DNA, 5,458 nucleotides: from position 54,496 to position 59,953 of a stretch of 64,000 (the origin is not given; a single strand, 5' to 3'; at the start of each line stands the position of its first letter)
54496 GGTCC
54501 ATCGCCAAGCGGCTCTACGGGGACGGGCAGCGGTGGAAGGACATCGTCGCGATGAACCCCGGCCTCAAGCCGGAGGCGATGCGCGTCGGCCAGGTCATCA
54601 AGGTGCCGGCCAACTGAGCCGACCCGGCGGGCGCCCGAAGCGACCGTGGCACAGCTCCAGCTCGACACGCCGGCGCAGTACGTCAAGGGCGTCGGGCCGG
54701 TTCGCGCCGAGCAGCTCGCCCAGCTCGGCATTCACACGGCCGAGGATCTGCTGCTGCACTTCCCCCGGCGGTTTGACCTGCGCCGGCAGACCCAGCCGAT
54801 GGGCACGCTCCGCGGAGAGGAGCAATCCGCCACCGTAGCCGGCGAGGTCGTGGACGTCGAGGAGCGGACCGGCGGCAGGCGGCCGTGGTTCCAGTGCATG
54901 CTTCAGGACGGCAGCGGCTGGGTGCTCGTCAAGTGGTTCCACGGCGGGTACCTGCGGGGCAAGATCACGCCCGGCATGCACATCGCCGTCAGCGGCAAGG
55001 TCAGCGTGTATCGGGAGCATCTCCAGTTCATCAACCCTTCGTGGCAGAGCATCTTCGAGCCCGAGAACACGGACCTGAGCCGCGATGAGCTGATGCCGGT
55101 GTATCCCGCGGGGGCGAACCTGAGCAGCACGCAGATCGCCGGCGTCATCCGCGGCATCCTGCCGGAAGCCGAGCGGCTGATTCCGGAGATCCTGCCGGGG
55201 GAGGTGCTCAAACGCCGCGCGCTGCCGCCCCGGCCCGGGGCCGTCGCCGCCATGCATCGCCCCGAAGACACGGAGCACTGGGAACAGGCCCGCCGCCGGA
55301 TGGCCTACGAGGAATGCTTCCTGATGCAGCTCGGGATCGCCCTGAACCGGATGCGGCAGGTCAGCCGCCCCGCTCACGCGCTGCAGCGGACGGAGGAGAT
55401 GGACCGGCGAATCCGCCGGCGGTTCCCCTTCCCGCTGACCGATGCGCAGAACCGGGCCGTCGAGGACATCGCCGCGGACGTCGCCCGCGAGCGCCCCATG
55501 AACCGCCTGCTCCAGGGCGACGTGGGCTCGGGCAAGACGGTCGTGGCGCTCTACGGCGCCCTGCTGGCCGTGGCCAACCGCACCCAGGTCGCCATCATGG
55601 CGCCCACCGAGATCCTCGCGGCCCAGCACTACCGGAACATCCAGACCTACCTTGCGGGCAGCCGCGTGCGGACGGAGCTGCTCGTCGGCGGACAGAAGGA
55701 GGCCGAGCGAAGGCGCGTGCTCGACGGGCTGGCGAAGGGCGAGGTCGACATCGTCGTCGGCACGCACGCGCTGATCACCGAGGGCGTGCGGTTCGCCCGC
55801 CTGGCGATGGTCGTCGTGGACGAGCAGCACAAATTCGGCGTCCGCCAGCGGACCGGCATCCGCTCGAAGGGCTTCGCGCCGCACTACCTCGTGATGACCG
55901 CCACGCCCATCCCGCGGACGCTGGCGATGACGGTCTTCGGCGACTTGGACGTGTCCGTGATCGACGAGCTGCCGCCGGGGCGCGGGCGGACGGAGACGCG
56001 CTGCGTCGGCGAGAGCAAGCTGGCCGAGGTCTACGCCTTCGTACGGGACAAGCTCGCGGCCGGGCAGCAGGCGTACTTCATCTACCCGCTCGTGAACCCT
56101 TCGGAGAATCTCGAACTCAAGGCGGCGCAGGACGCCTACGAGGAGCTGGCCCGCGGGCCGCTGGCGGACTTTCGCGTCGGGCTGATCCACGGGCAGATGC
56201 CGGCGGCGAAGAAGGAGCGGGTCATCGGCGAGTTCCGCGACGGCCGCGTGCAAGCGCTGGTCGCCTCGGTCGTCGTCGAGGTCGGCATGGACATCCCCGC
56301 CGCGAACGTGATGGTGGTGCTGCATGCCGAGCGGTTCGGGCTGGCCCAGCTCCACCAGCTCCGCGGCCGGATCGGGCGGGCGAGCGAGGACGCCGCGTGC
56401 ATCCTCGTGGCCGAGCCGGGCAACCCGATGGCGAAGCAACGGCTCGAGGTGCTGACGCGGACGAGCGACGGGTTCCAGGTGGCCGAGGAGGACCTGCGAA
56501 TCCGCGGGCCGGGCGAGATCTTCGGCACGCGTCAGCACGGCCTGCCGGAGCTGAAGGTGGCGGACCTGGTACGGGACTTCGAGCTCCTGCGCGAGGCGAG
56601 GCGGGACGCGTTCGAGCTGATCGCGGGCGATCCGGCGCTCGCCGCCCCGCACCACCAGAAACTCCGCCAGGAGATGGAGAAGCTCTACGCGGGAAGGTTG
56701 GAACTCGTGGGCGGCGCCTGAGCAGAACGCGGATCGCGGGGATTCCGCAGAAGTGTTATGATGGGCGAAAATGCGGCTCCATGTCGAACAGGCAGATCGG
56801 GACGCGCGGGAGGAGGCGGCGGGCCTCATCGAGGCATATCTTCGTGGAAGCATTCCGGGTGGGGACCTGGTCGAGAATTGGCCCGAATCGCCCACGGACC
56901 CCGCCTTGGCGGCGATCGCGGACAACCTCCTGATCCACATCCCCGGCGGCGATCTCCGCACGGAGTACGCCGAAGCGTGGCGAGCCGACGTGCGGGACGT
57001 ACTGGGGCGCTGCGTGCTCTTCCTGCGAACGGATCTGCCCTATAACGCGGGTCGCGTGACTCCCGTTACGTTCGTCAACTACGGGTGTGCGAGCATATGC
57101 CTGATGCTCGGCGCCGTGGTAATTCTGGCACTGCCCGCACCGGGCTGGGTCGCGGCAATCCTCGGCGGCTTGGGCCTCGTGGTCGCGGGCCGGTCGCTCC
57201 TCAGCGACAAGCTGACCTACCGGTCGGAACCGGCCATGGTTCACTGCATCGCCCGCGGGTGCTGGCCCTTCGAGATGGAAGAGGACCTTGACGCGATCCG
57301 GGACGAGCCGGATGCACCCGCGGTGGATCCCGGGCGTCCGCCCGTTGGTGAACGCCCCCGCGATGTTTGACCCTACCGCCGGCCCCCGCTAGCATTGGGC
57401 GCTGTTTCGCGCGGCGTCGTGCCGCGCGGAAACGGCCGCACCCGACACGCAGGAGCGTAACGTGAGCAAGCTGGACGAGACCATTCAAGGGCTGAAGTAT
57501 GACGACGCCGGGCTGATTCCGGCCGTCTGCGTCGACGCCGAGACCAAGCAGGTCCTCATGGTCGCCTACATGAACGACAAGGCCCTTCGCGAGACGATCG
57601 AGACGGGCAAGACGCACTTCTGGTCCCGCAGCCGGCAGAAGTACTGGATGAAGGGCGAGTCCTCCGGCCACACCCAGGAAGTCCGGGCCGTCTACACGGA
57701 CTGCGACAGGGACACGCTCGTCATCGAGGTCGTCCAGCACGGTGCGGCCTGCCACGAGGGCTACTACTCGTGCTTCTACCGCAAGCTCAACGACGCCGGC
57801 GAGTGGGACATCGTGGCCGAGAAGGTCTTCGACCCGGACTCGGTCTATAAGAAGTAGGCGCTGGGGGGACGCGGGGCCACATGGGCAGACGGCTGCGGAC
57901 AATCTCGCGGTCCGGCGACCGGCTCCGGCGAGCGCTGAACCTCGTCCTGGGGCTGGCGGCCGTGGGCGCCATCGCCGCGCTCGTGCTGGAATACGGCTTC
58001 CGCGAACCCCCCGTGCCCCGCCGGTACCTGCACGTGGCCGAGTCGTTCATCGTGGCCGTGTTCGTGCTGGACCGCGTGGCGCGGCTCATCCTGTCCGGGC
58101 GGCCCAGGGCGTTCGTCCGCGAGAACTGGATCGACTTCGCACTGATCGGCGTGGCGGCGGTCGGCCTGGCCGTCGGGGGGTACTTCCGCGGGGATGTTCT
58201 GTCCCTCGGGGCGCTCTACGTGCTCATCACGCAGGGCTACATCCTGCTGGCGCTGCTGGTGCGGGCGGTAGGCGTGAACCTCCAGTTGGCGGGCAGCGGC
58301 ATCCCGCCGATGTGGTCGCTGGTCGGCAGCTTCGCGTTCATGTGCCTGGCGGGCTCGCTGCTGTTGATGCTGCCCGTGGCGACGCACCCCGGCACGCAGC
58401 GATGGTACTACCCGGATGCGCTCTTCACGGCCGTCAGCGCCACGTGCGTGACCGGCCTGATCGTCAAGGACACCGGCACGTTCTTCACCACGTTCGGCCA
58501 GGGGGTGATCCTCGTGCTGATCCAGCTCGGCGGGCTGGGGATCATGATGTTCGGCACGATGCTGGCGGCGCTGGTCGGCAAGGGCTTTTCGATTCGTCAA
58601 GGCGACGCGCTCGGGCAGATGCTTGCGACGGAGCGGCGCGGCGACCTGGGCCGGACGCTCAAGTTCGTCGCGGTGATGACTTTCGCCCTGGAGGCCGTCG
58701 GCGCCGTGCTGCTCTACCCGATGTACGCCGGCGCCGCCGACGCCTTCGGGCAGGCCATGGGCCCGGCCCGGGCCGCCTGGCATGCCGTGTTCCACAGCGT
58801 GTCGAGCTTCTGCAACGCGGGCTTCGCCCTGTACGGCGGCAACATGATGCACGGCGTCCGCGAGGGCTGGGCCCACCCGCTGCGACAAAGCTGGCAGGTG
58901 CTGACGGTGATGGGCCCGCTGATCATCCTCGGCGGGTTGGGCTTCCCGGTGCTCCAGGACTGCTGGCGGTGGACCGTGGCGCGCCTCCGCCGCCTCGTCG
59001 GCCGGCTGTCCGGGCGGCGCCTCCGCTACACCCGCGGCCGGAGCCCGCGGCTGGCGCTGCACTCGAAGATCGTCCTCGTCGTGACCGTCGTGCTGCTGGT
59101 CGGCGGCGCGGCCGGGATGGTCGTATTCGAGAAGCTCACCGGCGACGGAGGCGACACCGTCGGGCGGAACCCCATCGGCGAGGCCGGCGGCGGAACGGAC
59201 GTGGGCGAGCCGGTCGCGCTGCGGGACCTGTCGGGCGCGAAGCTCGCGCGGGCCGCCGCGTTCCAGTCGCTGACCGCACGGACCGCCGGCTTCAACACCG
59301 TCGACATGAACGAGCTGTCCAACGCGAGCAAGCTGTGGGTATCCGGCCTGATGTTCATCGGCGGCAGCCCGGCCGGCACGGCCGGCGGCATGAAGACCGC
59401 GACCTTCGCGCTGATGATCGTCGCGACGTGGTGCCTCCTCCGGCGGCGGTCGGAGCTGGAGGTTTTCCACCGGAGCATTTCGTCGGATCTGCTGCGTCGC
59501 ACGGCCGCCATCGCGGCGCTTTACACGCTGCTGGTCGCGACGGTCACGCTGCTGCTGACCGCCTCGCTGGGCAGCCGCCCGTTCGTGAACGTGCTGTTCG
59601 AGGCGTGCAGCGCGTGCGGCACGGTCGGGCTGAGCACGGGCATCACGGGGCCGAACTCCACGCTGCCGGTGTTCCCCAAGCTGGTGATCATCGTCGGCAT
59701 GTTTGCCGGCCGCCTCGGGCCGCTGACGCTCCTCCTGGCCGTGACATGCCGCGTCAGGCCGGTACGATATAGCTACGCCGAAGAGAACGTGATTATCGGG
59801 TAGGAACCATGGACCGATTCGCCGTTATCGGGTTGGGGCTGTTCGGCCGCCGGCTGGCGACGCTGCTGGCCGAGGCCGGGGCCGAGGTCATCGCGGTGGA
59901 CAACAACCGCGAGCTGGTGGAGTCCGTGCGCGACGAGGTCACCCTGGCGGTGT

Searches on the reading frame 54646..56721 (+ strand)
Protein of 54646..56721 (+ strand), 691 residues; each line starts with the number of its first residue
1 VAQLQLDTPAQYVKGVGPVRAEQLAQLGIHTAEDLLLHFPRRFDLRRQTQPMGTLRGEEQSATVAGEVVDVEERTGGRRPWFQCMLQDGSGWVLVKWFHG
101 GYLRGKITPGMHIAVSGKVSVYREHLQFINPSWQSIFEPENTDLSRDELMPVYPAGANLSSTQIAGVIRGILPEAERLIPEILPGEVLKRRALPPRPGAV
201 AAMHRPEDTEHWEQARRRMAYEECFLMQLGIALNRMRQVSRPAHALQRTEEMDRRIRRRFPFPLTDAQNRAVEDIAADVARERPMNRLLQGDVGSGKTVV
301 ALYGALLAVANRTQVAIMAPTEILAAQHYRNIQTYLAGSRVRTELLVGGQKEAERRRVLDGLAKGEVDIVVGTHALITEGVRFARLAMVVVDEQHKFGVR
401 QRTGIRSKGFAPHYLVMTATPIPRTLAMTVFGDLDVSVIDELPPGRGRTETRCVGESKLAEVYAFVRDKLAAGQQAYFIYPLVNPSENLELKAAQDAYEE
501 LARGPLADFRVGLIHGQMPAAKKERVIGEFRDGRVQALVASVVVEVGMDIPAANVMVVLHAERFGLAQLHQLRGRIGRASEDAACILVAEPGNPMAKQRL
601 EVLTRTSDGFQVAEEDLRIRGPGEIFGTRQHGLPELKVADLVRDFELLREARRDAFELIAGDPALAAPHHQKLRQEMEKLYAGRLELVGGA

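Call 72: search_protein_families(library=pfam, proteins=[window:54646-56721:+], max_evalue=0.0001)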
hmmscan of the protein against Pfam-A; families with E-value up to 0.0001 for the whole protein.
window:54646-56721:+ (691 aa): 6 families
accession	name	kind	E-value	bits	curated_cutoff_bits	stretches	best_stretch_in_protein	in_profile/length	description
PF00270.35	DEAD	-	8e-23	81.4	26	1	266-426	2-164/167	DEAD/DEAH box helicase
PF17191.10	RecG_wedge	-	9.7e-22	77.7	23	1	11-169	3-156/162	RecG wedge domain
PF00271.37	Helicase_C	-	1e-20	74.5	23.5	1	504-579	38-109/110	Helicase conserved C-terminal domain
PF19833.4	RecG_dom3_C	-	4e-15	56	26.8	1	606-681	1-77/87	ATP-dependent DNA helicase RecG, domain 3, C-terminal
PF04851.21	ResIII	-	3e-10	40.7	22.5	1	263-421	3-162/164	Type III restriction enzyme, res subunit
PF01336.31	tRNA_anti-codon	-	1.8e-07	31.5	27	1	63-134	2-73/75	OB-fold nucleic acid binding domain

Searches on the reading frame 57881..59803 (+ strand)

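Call 72: search_protein_families(library=pfam, proteins=[window:57881-59803:+], max_evalue=0.0001)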
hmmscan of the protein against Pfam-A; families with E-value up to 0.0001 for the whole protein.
window:57881-59803:+ (640 aa): 2 families
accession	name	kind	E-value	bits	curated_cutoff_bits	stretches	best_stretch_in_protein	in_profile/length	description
PF02386.22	TrkH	-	2e-55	188.7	27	1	173-620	59-489/502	Cation transport protein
PF00520.37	Ion_trans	-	9.7e-05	22.1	25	0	20-158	5-144/241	Ion transport protein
